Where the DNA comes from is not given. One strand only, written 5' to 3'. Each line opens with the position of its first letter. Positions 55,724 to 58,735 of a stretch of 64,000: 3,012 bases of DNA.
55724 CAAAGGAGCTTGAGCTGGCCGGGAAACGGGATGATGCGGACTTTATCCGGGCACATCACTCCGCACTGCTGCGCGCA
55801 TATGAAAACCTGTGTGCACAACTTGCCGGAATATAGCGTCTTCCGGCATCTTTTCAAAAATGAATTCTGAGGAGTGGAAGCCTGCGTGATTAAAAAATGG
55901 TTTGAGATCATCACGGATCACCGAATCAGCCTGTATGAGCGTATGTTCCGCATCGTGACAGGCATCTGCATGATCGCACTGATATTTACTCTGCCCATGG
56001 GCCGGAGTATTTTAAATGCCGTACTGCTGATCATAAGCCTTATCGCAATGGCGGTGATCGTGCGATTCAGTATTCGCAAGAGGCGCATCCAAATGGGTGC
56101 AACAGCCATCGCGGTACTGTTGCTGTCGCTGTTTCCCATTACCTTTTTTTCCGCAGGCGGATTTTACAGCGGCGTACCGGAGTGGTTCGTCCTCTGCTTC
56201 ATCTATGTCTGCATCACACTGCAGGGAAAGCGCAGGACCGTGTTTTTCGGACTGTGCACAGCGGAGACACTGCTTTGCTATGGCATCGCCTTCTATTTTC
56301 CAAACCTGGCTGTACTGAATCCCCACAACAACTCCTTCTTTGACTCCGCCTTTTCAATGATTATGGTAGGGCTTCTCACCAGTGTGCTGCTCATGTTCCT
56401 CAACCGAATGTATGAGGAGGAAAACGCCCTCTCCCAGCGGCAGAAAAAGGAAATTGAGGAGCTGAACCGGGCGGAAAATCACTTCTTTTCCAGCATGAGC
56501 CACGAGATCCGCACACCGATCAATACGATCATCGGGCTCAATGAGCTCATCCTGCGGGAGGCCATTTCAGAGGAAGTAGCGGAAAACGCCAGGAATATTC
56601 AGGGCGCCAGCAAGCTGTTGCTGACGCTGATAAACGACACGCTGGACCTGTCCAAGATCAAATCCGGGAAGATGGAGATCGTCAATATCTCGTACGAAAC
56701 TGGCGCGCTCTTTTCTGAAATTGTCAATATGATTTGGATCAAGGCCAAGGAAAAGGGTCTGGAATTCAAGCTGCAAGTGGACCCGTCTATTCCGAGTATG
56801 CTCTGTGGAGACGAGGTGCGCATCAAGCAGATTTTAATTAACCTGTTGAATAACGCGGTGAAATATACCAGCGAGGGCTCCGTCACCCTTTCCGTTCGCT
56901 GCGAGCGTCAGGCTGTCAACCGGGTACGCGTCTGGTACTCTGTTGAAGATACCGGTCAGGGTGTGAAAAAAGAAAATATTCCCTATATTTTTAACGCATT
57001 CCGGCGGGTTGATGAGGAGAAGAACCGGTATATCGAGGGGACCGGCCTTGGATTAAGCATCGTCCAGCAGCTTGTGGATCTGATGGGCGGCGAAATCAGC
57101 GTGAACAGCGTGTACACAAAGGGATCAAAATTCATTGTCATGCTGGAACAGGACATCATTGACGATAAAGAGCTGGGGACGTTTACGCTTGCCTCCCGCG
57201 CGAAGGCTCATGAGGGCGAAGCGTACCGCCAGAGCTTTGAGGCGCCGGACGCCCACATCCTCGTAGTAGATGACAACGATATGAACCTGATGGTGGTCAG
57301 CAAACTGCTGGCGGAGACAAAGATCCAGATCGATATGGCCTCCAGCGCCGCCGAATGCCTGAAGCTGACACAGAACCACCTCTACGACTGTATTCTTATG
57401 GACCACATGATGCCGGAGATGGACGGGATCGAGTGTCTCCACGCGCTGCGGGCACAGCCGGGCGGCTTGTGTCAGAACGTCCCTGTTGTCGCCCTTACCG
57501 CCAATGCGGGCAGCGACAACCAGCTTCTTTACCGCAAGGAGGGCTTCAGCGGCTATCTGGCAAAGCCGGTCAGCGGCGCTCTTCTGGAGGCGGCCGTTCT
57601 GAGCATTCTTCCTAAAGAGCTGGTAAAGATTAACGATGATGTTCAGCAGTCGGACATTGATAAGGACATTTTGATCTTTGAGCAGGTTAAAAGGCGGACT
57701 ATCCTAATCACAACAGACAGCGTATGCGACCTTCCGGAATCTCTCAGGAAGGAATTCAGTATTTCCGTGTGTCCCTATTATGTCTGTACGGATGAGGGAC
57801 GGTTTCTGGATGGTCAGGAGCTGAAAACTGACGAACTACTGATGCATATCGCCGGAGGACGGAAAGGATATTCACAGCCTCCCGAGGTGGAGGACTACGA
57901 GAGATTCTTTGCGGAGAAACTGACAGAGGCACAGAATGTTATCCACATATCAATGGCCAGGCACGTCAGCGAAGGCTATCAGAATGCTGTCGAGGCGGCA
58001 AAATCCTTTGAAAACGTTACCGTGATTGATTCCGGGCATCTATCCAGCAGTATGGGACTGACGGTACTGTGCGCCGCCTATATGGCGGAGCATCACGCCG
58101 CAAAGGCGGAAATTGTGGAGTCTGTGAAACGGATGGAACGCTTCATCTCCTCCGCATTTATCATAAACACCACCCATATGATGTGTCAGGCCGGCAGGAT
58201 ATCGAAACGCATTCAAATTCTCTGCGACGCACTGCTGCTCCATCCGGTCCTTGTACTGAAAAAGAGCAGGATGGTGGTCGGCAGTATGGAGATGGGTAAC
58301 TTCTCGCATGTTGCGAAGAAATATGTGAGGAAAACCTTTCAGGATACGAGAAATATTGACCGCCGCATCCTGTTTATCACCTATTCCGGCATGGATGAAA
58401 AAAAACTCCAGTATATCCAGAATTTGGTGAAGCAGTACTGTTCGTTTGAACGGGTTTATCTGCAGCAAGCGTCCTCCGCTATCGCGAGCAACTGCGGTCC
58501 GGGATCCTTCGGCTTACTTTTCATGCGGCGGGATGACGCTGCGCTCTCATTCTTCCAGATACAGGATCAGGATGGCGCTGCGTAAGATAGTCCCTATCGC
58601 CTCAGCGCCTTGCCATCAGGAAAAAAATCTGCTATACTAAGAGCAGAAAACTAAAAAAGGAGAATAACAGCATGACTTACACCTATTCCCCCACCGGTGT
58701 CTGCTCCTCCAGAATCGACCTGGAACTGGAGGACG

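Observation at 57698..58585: DegV (fatty-acid-binding family) domain fused to the C-terminus of a hybrid histidine kinase-receiver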

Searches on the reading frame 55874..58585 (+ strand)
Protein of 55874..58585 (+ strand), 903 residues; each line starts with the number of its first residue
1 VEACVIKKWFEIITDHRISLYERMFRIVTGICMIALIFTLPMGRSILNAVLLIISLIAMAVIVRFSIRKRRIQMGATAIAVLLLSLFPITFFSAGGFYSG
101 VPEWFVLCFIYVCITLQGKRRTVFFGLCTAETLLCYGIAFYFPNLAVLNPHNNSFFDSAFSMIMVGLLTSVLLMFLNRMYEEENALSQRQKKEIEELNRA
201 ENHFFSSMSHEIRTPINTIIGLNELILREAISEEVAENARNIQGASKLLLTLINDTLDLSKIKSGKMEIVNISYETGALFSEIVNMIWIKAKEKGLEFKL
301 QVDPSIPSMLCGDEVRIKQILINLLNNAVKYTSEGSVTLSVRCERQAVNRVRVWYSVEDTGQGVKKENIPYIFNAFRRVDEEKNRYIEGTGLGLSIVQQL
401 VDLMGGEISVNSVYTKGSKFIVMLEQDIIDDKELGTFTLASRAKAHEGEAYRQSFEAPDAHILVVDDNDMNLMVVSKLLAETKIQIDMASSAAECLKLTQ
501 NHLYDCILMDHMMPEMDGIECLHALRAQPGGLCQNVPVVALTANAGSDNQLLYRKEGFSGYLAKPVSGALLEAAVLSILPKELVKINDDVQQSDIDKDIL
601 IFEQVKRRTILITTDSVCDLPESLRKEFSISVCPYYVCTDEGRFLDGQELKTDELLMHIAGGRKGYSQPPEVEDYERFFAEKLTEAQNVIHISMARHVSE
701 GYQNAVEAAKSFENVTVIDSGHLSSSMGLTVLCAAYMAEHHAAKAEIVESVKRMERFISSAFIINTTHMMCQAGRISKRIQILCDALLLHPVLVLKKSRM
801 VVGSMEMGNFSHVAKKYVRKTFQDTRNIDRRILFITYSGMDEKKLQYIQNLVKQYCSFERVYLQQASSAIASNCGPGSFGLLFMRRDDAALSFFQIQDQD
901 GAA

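Call 2: search_protein_families(library=pfam, proteins=[window:55874-58585:+], max_evalue=0.01)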
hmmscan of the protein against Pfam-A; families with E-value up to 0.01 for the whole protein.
window:55874-58585:+ (903 aa): 4 families
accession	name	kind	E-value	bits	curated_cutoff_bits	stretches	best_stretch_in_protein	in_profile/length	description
PF02645.21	DegV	-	4.5e-38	131.6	27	1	610-884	2-278/280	Uncharacterised protein, DegV family COG1307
PF02518.31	HATPase_c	-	3.2e-26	92.4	26.4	1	312-426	1-109/111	Histidine kinase-, DNA gyrase B-, and HSP90-like ATPase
PF00072.30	Response_reg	-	1.3e-22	80.5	30.2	1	462-575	1-110/111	Response regulator receiver domain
PF00512.31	HisKA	-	1.4e-15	57.5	26.9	1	202-265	3-66/66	His Kinase A (phospho-acceptor) domain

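Call 3: search_protein_families(library=ncbifam, proteins=[window:55874-58585:+], max_evalue=0.01)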
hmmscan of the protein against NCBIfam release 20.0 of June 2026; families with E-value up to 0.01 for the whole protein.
window:55874-58585:+ (903 aa): 144 families (the best 25 are shown)
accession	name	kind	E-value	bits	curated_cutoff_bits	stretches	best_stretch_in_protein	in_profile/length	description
TIGR02956.1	TMAO_torS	equivalog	4.2e-90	303.2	676.5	1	173-592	436-833/967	TMAO reductase system sensor histidine kinase/response regulator TorS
NF008318.0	PRK11107.1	equivalog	3.4e-88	296.8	890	2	190-427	282-519/920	two-component sensor histidine kinase BarA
NF011874.0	PRK15347.1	equivalog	4.3e-81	273.2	852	2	188-424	385-612/921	two component system sensor kinase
NF041947.1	LuxQ_Vibrio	equivalog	2.9e-74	250.4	1200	1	186-575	457-835/843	quorum-sensing autoinducer 2 sensor kinase/phosphatase LuxQ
NF008302.0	PRK11091.1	equivalog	4.1e-73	246.8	838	1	189-590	271-654/779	aerobic respiration two-component sensor histidine kinase ArcB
NF038297.2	hybrid_HK_HrmK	equivalog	4.5e-72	243.6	725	1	188-574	222-603/607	hybrid histidine kinase/response regulator HrmK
NF045901.1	HisKinLetSLeg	equivalog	3.1e-68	230.6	1650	2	179-425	271-517/906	two-component system sensor histidine kinase LetS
NF008099.0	PRK10841.1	equivalog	1.9e-60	204.7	920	2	190-423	459-687/949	two-component system sensor histidine kinase RcsC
NF008543.0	PRK11466.1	equivalog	1.3e-52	178.8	982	1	188-612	430-832/914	TMAO reductase system sensor histidine kinase/response regulator TorS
NF046044.1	PnpS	equivalog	1.6e-52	178.8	400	1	193-424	162-389/390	two-component system histidine kinase PnpS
NF041832.1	near_NosP_CTERM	subfamily_domain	7.6e-46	156.9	400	1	196-577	2-368/370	NahK/ErcS family hybrid sensor histidine kinase/response regulator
NF047874.1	MASE3_PAS_HK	subfamily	2.8e-44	152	560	1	182-435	379-634/655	MASE3 domain-containing sensor histidine kinase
NF047465.1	hybrid_HK_LvrA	exception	1.9e-42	145.3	1200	1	176-575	178-580/819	hybrid histidine kinase/response regulator LvrA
TIGR00762.1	DegV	domain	2.6e-42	144.9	99.7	1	611-883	2-275/276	DegV family EDD domain-containing protein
TIGR02966.1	phoR_proteo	equivalog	3.2e-42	144.8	334.2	1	176-423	89-332/333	phosphate regulon sensor histidine kinase PhoR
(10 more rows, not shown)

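Call 33: find_homologous_proteins(query=A1, max_evalue=1e-20)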
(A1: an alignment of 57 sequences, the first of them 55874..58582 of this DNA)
Query A1 (57 sequences) (903 aa, profile of the alignment): 7934 proteins with E <= 1e-20 among 8000 candidates; the best 120 are listed.
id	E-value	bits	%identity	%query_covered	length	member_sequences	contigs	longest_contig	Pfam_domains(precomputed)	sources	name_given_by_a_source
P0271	0.0e+0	1303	41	97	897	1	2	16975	PF02518.32,PF00512.32,PF02645.22,PF00072.31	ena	-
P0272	0.0e+0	1300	47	98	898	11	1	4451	PF02518.32,PF00512.32,PF02645.22,PF00072.31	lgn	-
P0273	0.0e+0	1298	48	96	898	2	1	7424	PF02518.32,PF00512.32,PF02645.22,PF00072.31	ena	-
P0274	0.0e+0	1298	46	98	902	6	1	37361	PF02518.32,PF00512.32,PF02645.22,PF00072.31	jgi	-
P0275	0.0e+0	1297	46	98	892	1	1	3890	PF02518.32,PF00512.32,PF02645.22,PF00072.31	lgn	-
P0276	0.0e+0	1297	41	98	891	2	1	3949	PF02518.32,PF00512.32,PF02645.22,PF00072.31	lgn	-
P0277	0.0e+0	1296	46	98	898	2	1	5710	PF02518.32,PF00512.32,PF02645.22,PF00072.31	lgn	-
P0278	0.0e+0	1294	48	98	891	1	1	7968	PF02518.32,PF00512.32,PF02645.22,PF00072.31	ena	-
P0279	0.0e+0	1294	46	98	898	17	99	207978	PF02518.32,PF00512.32,PF02645.22,PF00072.31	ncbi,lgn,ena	-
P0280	0.0e+0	1293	47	98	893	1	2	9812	PF02518.32,PF00512.32,PF02645.22,PF00072.31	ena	-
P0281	0.0e+0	1293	47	98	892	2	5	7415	PF02518.32,PF00512.32,PF02645.22,PF00072.31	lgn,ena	-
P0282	0.0e+0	1292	41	98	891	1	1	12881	PF02518.32,PF00512.32,PF02645.22,PF00072.31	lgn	-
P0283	0.0e+0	1291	46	98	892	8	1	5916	PF02518.32,PF00512.32,PF02645.22,PF00072.31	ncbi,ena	-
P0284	0.0e+0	1291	47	98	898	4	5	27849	PF02518.32,PF00512.32,PF02645.22,PF00072.31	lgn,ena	-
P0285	0.0e+0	1291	39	97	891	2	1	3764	PF02518.32,PF00512.32,PF02645.22,PF00072.31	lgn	-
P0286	0.0e+0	1289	40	97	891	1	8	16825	PF02518.32,PF00512.32,PF02645.22,PF00072.31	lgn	-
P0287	0.0e+0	1289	45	98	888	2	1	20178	PF02518.32,PF00512.32,PF02645.22,PF00072.31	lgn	-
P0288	0.0e+0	1288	41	98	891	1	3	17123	PF02518.32,PF00512.32,PF02645.22,PF00072.31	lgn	-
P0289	0.0e+0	1286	46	97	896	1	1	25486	PF13684.12,PF02518.32,PF00512.32,PF02645.22,PF00072.31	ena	-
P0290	0.0e+0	1284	46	98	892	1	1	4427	PF02518.32,PF00512.32,PF02645.22,PF00072.31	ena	-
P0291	0.0e+0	1284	42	97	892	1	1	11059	PF02518.32,PF00512.32,PF02645.22,PF00072.31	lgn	-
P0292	0.0e+0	1284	40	96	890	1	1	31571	PF02518.32,PF00512.32,PF02645.22,PF00072.31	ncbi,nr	ncbi:MAG: DegV family EDD domain-containing protein [Candidatus Gastranaerophilales bacterium]|nr:De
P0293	0.0e+0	1283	41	91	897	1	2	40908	PF02518.32,PF00512.32,PF02645.22,PF00072.31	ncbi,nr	ncbi:MAG: DegV family EDD domain-containing protein [Bacillus sp. (in: Bacteria)]|nr:DegV family EDD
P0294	0.0e+0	1283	40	98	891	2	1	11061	PF02518.32,PF00512.32,PF02645.22,PF00072.31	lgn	-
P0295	0.0e+0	1281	41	98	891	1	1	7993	PF02518.32,PF00512.32,PF02645.22,PF00072.31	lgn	-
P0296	0.0e+0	1279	42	98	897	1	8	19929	PF02518.32,PF00512.32,PF02645.22,PF00072.31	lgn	-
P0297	0.0e+0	1279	39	98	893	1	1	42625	PF02518.32,PF00512.32,PF02645.22,PF00072.31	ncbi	-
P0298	0.0e+0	1279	47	98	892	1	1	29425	PF02518.32,PF00512.32,PF02645.22,PF00072.31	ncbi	-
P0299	0.0e+0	1278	41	97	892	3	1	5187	PF02518.32,PF00512.32,PF02645.22,PF00072.31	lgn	-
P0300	0.0e+0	1277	45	98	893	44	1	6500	PF02518.32,PF00512.32,PF02645.22,PF00072.31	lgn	-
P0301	0.0e+0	1276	39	97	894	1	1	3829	PF02518.32,PF00512.32,PF02645.22,PF00072.31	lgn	-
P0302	0.0e+0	1275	46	98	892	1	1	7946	PF02518.32,PF00512.32,PF02645.22,PF00072.31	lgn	-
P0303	0.0e+0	1275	44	97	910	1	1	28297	PF02518.32,PF00512.32,PF02645.22,PF00072.31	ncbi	-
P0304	0.0e+0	1274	39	97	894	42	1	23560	PF02518.32,PF00512.32,PF02645.22,PF00072.31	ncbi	-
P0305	0.0e+0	1273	39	97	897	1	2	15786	PF02518.32,PF00512.32,PF02645.22,PF00072.31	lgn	-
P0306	0.0e+0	1273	46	98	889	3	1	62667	PF02518.32,PF00512.32,PF02645.22,PF00072.31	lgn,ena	-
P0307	0.0e+0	1273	46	97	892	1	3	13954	PF02518.32,PF00512.32,PF02645.22,PF00072.31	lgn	-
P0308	0.0e+0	1272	47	98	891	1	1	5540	PF02518.32,PF00512.32,PF02645.22,PF00072.31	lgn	-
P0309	0.0e+0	1272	40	96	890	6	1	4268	PF02518.32,PF00512.32,PF02645.22,PF00072.31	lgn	-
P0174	0.0e+0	1272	40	98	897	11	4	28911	PF02518.32,PF00512.32,PF02645.22,PF00072.31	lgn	-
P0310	0.0e+0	1270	40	97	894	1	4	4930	PF02518.32,PF00512.32,PF02645.22,PF00072.31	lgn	-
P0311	0.0e+0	1270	39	97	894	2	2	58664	PF02518.32,PF00512.32,PF02645.22,PF00072.31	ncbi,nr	ncbi:MAG: DegV family EDD domain-containing protein [Roseburia sp.]|nr:DegV family EDD domain-contai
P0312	0.0e+0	1269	40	97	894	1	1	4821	PF02518.32,PF00512.32,PF02645.22,PF00072.31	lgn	-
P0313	0.0e+0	1269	39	97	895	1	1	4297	PF02518.32,PF00512.32,PF02645.22,PF00072.31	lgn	-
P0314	0.0e+0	1268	40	98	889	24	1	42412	PF02518.32,PF00512.32,PF02645.22,PF00072.31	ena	-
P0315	0.0e+0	1268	40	97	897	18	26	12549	PF02518.32,PF00512.32,PF02645.22,PF00072.31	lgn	-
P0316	0.0e+0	1268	39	98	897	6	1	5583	PF02518.32,PF00512.32,PF02645.22,PF00072.31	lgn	-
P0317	0.0e+0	1267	40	97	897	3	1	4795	PF02518.32,PF00512.32,PF02645.22,PF00072.31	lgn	-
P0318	0.0e+0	1267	40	97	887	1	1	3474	PF02518.32,PF00512.32,PF02645.22,PF00072.31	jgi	jgi:DegV family protein with EDD domain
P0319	0.0e+0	1267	41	96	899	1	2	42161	PF02518.32,PF00512.32,PF02645.22,PF00072.31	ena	-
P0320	0.0e+0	1266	46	96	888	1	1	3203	PF02518.32,PF00512.32,PF02645.22,PF00072.31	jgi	-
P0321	0.0e+0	1266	40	97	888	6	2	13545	PF02518.32,PF00512.32,PF02645.22,PF00072.31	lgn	-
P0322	0.0e+0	1266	49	98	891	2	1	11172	PF02518.32,PF00512.32,PF02645.22,PF00072.31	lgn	-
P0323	0.0e+0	1265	40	98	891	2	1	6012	PF02518.32,PF00512.32,PF02645.22,PF00072.31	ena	-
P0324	0.0e+0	1265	39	97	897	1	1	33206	PF02518.32,PF00512.32,PF02645.22,PF00072.31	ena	-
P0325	0.0e+0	1264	39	97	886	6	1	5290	PF02518.32,PF00512.32,PF02645.22,PF00072.31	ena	-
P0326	0.0e+0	1264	39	97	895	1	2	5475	PF02518.32,PF00512.32,PF02645.22,PF00072.31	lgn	-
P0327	0.0e+0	1263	40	97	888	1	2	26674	PF02518.32,PF00512.32,PF02645.22,PF00072.31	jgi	jgi:DegV family protein with EDD domain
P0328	0.0e+0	1262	42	97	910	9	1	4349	PF02518.32,PF00512.32,PF02645.22,PF00072.31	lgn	-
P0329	0.0e+0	1261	46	98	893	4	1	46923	PF13684.12,PF02518.32,PF00512.32,PF02645.22,PF00072.31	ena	-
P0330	0.0e+0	1261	45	98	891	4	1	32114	PF02518.32,PF00512.32,PF02645.22,PF00072.31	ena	-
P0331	0.0e+0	1261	47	98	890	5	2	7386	PF02518.32,PF00512.32,PF02645.22,PF00072.31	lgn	-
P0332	0.0e+0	1261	40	97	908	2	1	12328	PF02518.32,PF00512.32,PF02645.22,PF00072.31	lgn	-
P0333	0.0e+0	1260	40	97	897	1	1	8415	PF02518.32,PF00512.32,PF02645.22,PF00072.31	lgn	-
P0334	0.0e+0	1260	40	97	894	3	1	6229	PF02518.32,PF00512.32,PF02645.22,PF00072.31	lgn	-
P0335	0.0e+0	1260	39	98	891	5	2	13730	PF02518.32,PF00512.32,PF02645.22,PF00072.31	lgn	-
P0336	0.0e+0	1260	40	98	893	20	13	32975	PF02518.32,PF00512.32,PF02645.22,PF00072.31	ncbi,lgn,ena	-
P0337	0.0e+0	1260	40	97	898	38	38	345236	PF02518.32,PF00512.32,PF02645.22,PF00072.31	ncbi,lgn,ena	-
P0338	0.0e+0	1257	47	97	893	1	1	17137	PF02518.32,PF00512.32,PF02645.22,PF00072.31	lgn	-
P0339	0.0e+0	1257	46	98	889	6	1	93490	PF02518.32,PF00512.32,PF02645.22,PF00072.31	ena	-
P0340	0.0e+0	1254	40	97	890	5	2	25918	PF02518.32,PF00512.32,PF02645.22,PF00072.31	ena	-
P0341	0.0e+0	1254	39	98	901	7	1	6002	PF02518.32,PF00512.32,PF02645.22,PF00072.31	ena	-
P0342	0.0e+0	1254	40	97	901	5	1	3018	PF02518.32,PF00512.32,PF02645.22,PF00072.31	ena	-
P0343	0.0e+0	1253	45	98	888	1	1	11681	PF02518.32,PF00512.32,PF02645.22,PF00072.31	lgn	-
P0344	0.0e+0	1252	39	98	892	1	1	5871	PF02518.32,PF00512.32,PF02645.22,PF00072.31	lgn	-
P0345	0.0e+0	1252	47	97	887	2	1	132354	PF02518.32,PF00512.32,PF02645.22,PF00072.31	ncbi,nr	ncbi:MAG: DegV family protein [Lachnospiraceae bacterium]|nr:DegV family protein [Lachnospiraceae ba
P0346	0.0e+0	1251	41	97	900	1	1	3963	PF02518.32,PF00512.32,PF02645.22,PF00072.31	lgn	-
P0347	0.0e+0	1251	39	96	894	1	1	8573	PF02518.32,PF00512.32,PF02645.22,PF00072.31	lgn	-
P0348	0.0e+0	1251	45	98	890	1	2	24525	PF02518.32,PF00512.32,PF02645.22,PF00072.31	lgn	-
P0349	0.0e+0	1251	45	98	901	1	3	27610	PF02518.32,PF00512.32,PF02645.22,PF00072.31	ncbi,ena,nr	ncbi:MAG: DegV family EDD domain-containing protein [Lachnospiraceae bacterium]|nr:DegV family EDD d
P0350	0.0e+0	1250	40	97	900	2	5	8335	PF02518.32,PF00512.32,PF02645.22,PF00072.31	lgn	-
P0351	0.0e+0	1250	41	98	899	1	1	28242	PF02518.32,PF00512.32,PF02645.22,PF00072.31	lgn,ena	-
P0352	0.0e+0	1250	40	97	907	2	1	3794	PF02518.32,PF00512.32,PF02645.22,PF00072.31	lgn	-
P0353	0.0e+0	1249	38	97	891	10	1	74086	PF02518.32,PF00512.32,PF02645.22,PF00072.31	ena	-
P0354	0.0e+0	1249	40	97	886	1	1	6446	PF02518.32,PF00512.32,PF02645.22,PF00072.31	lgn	-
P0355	0.0e+0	1248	40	97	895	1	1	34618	PF02518.32,PF00512.32,PF02645.22,PF00072.31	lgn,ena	-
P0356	0.0e+0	1247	38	98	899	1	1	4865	PF02518.32,PF00512.32,PF02645.22,PF00072.31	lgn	-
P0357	0.0e+0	1247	45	98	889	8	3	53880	PF13684.12,PF02518.32,PF00512.32,PF02645.22,PF00072.31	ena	-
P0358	0.0e+0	1246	40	98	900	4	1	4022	PF02518.32,PF00512.32,PF02645.22,PF00072.31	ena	-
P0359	0.0e+0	1246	39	97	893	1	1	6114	PF02518.32,PF00512.32,PF02645.22,PF00072.31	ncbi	-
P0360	0.0e+0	1245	39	96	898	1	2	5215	PF02518.32,PF00512.32,PF02645.22,PF00072.31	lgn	-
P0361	0.0e+0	1245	39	97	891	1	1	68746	PF02518.32,PF00512.32,PF02645.22,PF00072.31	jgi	-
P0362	0.0e+0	1245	41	98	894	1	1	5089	PF02518.32,PF00512.32,PF02645.22,PF00072.31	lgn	-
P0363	0.0e+0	1245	42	98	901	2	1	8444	PF02518.32,PF00512.32,PF02645.22,PF00072.31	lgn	-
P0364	0.0e+0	1245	45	98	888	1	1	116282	PF02518.32,PF00512.32,PF02645.22,PF00072.31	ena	-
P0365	0.0e+0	1244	44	97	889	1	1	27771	PF02518.32,PF00512.32,PF02645.22,PF00072.31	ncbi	-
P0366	0.0e+0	1244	40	98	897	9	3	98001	PF02518.32,PF00512.32,PF02645.22,PF00072.31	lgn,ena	-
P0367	0.0e+0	1244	40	97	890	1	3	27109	PF02518.32,PF00512.32,PF02645.22,PF00072.31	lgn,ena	-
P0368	0.0e+0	1244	41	98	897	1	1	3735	PF02518.32,PF00512.32,PF02645.22,PF00072.31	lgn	-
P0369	0.0e+0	1244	40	98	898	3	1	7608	PF02518.32,PF00512.32,PF02645.22,PF00072.31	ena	-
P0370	0.0e+0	1244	44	98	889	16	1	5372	PF02518.32,PF00512.32,PF02645.22,PF00072.31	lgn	-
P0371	0.0e+0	1244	39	97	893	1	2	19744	PF02518.32,PF00512.32,PF02645.22,PF00072.31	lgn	-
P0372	0.0e+0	1243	40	97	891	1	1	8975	PF02518.32,PF00512.32,PF02645.22,PF00072.31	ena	-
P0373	0.0e+0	1243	45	97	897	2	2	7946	PF02518.32,PF00512.32,PF02645.22,PF00072.31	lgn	-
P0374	0.0e+0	1243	40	98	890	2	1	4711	PF02518.32,PF00512.32,PF02645.22,PF00072.31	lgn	-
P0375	0.0e+0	1243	45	98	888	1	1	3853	PF13684.12,PF02518.32,PF00512.32,PF02645.22,PF00072.31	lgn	-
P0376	0.0e+0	1242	38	97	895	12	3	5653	PF02518.32,PF00512.32,PF02645.22,PF00072.31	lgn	-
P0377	0.0e+0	1242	40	96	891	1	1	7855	PF02518.32,PF00512.32,PF02645.22,PF00072.31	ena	-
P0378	0.0e+0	1242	38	97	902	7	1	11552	PF02518.32,PF00512.32,PF02645.22,PF00072.31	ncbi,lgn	-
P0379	0.0e+0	1241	46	98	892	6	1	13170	PF02518.32,PF00512.32,PF02645.22,PF00072.31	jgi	-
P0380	0.0e+0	1241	47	96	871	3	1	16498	PF02518.32,PF00512.32,PF02645.22,PF00072.31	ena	-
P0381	0.0e+0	1241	44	98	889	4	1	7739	PF02518.32,PF00512.32,PF02645.22,PF00072.31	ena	-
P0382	0.0e+0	1241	45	98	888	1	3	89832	PF02518.32,PF00512.32,PF02645.22,PF00072.31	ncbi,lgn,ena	-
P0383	0.0e+0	1240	44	98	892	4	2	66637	PF02518.32,PF00512.32,PF02645.22,PF00072.31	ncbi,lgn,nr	ncbi:MAG: DegV family protein [Lachnospiraceae bacterium]|nr:DegV family protein [Lachnospiraceae ba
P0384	0.0e+0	1240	44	98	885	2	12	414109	PF02518.32,PF00512.32,PF02645.22,PF00072.31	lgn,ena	-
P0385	0.0e+0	1239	45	98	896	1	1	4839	PF13684.12,PF02518.32,PF00512.32,PF02645.22,PF00072.31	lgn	-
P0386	0.0e+0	1238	46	98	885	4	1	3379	PF02518.32,PF00512.32,PF02645.22,PF00072.31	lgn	-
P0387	0.0e+0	1238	39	97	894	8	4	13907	PF02518.32,PF00512.32,PF02645.22,PF00072.31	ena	-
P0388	0.0e+0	1238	45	98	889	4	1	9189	PF02518.32,PF00512.32,PF02645.22,PF00072.31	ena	-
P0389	0.0e+0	1238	46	97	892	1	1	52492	PF02518.32,PF00512.32,PF02645.22,PF00072.31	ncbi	ncbi:MAG: DegV family protein [Lachnospiraceae bacterium]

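Call 40: find_encoding_contigs(protein=P0337, flank=8000, max_places=2)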
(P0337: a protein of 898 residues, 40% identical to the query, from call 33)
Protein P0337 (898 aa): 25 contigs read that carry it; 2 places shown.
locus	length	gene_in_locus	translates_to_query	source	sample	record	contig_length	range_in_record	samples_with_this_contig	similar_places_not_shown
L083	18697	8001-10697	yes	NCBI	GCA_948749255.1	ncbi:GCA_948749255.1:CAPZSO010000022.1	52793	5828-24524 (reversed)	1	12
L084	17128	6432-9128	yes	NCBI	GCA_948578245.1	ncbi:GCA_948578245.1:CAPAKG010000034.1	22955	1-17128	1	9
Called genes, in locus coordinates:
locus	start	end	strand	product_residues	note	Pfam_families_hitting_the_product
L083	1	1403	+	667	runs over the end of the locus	PF13589:HATPase_c_3, PF00183:HSP90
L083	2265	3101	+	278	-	-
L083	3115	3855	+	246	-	-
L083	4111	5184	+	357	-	PF00072:Response_reg, PF01966:HD, PF13487:HD_5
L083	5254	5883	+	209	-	PF00512:HisKA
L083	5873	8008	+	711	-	PF02518:HATPase_c, PF00072:Response_reg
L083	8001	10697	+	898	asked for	PF00512:HisKA, PF02518:HATPase_c, PF00072:Response_reg, PF02645:DegV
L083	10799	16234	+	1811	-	-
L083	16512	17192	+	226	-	PF00072:Response_reg, PF00486:Trans_reg_C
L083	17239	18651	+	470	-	PF00512:HisKA, PF02518:HATPase_c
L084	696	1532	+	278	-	-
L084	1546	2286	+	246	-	-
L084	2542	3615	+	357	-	PF00072:Response_reg, PF01966:HD, PF13487:HD_5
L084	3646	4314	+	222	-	PF00512:HisKA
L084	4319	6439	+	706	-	PF02518:HATPase_c, PF00072:Response_reg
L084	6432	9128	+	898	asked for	PF00512:HisKA, PF02518:HATPase_c, PF00072:Response_reg, PF02645:DegV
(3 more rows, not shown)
